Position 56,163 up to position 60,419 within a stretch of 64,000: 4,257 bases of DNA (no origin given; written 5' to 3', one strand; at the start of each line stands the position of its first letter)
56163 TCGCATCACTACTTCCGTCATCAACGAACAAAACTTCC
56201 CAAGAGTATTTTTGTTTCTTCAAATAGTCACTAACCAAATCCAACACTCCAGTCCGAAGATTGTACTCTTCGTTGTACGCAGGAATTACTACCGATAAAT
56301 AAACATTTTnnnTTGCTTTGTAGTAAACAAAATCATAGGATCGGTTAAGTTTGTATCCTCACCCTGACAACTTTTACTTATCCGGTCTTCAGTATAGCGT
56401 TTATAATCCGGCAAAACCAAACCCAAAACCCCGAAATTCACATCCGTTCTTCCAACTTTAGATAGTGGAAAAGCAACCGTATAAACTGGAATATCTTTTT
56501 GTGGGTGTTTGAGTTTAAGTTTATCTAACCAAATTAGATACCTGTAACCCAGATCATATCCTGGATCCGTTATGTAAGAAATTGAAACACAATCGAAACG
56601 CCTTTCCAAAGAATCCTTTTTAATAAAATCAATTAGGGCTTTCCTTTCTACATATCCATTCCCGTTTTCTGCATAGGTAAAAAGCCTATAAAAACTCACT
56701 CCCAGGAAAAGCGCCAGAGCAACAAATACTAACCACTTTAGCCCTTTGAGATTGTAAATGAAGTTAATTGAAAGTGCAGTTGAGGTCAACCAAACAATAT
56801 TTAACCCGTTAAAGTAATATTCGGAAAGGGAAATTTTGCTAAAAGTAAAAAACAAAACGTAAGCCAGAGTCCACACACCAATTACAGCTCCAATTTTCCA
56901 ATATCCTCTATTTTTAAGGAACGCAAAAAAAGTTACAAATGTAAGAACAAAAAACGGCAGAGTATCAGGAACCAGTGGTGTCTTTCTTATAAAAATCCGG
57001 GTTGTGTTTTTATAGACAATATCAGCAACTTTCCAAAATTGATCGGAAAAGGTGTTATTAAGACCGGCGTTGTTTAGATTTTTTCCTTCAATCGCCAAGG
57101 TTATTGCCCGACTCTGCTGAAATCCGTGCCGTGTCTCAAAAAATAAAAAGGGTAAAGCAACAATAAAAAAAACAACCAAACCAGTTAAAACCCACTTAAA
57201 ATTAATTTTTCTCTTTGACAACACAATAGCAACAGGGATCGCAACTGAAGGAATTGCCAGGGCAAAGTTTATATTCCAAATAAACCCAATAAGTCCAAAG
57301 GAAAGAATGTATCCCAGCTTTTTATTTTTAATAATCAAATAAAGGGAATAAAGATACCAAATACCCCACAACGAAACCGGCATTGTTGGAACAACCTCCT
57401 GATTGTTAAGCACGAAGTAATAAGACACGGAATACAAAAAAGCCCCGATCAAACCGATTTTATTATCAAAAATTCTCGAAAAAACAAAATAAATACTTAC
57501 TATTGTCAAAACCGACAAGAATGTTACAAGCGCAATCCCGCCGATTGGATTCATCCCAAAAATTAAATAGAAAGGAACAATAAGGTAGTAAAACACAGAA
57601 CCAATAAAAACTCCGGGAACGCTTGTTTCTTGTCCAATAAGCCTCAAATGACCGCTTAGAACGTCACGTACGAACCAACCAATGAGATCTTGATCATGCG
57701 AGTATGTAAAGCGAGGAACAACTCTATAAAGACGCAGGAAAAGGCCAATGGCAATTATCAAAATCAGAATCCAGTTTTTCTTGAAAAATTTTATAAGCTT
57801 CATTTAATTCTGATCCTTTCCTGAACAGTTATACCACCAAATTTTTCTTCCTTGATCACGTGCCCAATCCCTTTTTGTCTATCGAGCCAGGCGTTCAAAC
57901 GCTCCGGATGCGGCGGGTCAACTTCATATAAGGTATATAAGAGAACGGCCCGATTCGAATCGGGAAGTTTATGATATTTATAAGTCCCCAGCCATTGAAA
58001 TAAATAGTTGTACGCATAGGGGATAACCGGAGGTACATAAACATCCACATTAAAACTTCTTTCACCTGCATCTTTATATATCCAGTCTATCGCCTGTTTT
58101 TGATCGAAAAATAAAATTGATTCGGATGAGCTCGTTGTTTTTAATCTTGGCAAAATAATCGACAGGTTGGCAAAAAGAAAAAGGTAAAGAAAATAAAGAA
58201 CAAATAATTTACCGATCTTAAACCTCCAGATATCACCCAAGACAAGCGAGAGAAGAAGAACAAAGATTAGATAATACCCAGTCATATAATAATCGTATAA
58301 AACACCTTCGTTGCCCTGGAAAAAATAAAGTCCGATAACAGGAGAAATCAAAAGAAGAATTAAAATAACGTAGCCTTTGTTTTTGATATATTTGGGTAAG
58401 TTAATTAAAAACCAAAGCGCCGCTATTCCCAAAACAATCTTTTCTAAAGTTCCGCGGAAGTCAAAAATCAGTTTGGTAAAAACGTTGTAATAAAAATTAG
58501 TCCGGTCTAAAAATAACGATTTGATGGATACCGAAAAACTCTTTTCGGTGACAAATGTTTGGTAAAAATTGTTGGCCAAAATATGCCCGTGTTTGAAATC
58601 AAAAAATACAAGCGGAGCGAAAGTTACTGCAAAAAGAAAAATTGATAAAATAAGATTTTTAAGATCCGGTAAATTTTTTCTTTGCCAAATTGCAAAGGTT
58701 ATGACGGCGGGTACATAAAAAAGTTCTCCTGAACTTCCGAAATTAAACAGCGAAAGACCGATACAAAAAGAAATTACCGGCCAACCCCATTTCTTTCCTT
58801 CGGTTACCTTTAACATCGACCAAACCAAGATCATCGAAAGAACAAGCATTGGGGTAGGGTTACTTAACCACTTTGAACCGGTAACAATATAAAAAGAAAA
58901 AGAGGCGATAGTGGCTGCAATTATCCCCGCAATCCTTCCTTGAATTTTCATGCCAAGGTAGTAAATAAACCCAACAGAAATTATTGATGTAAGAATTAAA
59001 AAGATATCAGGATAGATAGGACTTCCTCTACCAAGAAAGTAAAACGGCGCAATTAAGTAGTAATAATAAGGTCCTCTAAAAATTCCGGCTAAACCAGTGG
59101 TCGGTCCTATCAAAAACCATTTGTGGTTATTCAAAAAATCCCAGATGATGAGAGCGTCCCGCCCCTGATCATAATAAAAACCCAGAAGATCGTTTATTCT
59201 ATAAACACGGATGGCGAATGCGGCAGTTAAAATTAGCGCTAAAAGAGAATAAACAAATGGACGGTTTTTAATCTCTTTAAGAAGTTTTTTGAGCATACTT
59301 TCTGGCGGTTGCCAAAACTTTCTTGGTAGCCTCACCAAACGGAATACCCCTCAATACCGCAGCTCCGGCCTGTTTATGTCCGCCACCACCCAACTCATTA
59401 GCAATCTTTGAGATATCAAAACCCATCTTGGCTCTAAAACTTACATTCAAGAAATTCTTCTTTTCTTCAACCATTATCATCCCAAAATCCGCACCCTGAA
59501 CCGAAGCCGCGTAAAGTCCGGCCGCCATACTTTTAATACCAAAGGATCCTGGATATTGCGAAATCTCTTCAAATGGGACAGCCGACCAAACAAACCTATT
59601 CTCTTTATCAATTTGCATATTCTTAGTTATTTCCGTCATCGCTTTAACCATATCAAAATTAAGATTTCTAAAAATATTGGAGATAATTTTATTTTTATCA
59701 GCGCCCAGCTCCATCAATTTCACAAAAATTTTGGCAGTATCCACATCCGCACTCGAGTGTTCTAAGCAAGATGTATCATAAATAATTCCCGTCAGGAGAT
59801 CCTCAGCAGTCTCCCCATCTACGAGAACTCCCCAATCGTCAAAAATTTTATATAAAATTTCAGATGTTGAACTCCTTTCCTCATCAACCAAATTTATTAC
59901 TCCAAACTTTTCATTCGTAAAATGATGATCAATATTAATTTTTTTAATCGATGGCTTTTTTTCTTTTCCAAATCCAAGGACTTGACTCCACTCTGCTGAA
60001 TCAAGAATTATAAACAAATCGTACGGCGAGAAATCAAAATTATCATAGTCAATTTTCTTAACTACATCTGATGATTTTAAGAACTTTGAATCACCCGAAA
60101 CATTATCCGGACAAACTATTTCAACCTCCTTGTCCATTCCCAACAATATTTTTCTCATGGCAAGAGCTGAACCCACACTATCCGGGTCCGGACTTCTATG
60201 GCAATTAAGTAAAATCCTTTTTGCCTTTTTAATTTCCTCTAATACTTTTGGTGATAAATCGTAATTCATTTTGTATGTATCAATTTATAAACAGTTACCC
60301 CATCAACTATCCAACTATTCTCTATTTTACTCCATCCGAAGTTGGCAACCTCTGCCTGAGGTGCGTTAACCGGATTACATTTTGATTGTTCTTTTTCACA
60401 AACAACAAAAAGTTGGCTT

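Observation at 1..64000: About 20 GT-C-fold membrane glycosyltransferase genes in 64 kb: an outsized extracytoplasmic glycosylation island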

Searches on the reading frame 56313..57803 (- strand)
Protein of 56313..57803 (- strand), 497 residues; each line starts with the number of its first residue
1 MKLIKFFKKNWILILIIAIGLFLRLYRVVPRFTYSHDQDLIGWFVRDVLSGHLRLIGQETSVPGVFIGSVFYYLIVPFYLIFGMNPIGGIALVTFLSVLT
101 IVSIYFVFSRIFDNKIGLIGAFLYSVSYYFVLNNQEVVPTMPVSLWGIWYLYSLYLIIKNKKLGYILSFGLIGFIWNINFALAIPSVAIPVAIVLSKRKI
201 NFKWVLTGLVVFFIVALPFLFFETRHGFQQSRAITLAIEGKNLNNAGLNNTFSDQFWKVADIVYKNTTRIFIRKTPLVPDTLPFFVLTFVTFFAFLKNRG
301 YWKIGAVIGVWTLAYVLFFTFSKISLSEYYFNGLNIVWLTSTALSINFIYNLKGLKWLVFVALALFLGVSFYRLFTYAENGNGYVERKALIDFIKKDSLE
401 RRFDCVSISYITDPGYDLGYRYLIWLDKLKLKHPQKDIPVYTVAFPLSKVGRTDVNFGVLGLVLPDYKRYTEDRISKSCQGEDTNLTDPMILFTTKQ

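Call 5: search_protein_families(library=pfam, max_evalue=0.01, proteins=[window:56313-57803:-])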
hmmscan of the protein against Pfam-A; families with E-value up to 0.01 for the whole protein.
window:56313-57803:- (497 aa): 1 family
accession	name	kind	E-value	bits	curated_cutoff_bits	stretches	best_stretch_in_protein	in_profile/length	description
PF13231.12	PMT_2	-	6.6e-09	36.6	26.1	1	70-221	5-159/160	Dolichyl-phosphate-mannose-protein mannosyltransferase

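Call 48: find_encoding_contigs(protein=window:56313-57803:-, flank=10000, max_places=6)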
Protein window:56313-57803:- (497 aa): 9 contigs read that carry it; 6 places shown.
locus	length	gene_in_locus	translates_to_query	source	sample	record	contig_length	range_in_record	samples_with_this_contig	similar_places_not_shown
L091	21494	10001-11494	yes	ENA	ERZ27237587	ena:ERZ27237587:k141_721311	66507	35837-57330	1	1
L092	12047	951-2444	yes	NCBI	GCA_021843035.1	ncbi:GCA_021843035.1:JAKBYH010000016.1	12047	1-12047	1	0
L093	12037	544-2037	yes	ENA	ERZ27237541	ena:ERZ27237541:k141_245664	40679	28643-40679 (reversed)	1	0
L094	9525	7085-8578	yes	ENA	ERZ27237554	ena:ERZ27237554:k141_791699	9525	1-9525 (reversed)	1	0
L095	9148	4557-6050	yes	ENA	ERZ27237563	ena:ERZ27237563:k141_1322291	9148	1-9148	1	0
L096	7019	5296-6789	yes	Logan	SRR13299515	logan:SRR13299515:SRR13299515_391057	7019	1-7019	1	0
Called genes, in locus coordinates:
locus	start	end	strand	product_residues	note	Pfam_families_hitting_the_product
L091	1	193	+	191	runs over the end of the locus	PF00908:dTDP_sugar_isom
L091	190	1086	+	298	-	PF01370:Epimerase, PF04321:RmlD_sub_bind, PF16363:GDP_Man_Dehyd (faint)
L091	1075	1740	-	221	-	PF01746:tRNA_m1G_MT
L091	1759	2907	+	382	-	PF00535:Glycos_transf_2, PF04138:GtrA_DPMS_TM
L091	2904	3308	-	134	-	PF12172:zf-ChsH2, PF01796:OB_ChsH2_C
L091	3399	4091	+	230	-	PF00293:NUDIX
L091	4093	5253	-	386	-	PF13231:PMT_2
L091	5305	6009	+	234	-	PF00535:Glycos_transf_2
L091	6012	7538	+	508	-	PF02366:PMT (weak), PF13231:PMT_2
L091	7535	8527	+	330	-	PF01368:DHH, PF02272:DHHA1 (weak)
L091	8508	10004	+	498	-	PF13231:PMT_2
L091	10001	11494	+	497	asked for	PF13231:PMT_2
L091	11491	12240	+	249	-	PF00535:Glycos_transf_2, PF10111:Glyco_tranf_2_2 (weak)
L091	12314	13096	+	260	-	-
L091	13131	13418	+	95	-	-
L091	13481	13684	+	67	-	-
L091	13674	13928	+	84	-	-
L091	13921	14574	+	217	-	-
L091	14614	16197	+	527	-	PF02366:PMT (weak), PF13231:PMT_2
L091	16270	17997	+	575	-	PF09586:YfhO (weak)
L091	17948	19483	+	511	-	PF01943:Polysacc_synt, PF13440:Polysacc_synt_3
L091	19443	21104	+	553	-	-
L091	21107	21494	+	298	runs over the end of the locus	PF00535:Glycos_transf_2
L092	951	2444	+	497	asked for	PF13231:PMT_2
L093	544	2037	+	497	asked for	PF13231:PMT_2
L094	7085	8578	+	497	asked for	PF13231:PMT_2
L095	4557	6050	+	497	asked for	PF13231:PMT_2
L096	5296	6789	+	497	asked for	PF13231:PMT_2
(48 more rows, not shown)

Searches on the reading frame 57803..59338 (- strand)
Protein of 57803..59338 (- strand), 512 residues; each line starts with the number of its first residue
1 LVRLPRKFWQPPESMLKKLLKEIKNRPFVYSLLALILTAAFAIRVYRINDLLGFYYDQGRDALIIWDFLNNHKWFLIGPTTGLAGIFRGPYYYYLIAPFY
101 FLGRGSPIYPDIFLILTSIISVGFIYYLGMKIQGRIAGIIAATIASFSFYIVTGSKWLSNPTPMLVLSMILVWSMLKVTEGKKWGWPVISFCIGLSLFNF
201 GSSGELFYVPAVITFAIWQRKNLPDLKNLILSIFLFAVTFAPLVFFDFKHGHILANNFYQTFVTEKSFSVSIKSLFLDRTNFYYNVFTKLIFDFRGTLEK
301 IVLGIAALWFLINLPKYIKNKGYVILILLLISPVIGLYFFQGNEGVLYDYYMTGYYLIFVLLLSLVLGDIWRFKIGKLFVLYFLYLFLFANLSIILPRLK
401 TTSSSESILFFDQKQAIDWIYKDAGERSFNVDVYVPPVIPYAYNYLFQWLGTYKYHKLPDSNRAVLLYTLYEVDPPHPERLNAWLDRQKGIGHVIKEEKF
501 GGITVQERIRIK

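Call 5: search_protein_families(library=pfam, max_evalue=0.01, proteins=[window:57803-59338:-])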
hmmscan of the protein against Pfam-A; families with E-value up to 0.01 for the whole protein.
window:57803-59338:- (512 aa): 1 family
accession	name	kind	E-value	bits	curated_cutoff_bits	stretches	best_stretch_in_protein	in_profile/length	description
PF13231.12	PMT_2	-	5.8e-08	33.5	26.1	1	90-244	4-158/160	Dolichyl-phosphate-mannose-protein mannosyltransferase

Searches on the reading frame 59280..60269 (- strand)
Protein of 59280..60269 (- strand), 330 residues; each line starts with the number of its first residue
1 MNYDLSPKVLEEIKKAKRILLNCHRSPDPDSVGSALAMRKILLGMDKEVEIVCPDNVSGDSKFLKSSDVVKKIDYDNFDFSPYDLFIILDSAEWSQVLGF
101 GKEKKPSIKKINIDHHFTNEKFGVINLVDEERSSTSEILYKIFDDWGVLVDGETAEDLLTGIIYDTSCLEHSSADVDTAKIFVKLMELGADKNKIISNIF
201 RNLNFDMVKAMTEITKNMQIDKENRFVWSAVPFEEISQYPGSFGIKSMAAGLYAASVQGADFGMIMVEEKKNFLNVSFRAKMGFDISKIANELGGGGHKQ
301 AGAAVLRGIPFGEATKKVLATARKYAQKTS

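Call 10: search_protein_families(library=pfam, max_evalue=1, proteins=[window:59280-60269:-])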
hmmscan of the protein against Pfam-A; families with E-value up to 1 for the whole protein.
window:59280-60269:- (330 aa): 2 families
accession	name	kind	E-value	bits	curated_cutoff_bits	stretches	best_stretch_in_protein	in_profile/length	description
PF01368.27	DHH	-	6.4e-16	59.2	28.1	1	19-162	2-125/125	DHH family, N-terminal domain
PF02272.25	DHHA1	-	1.4e-06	29.1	25.9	1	263-327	34-101/102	DHHA1 domain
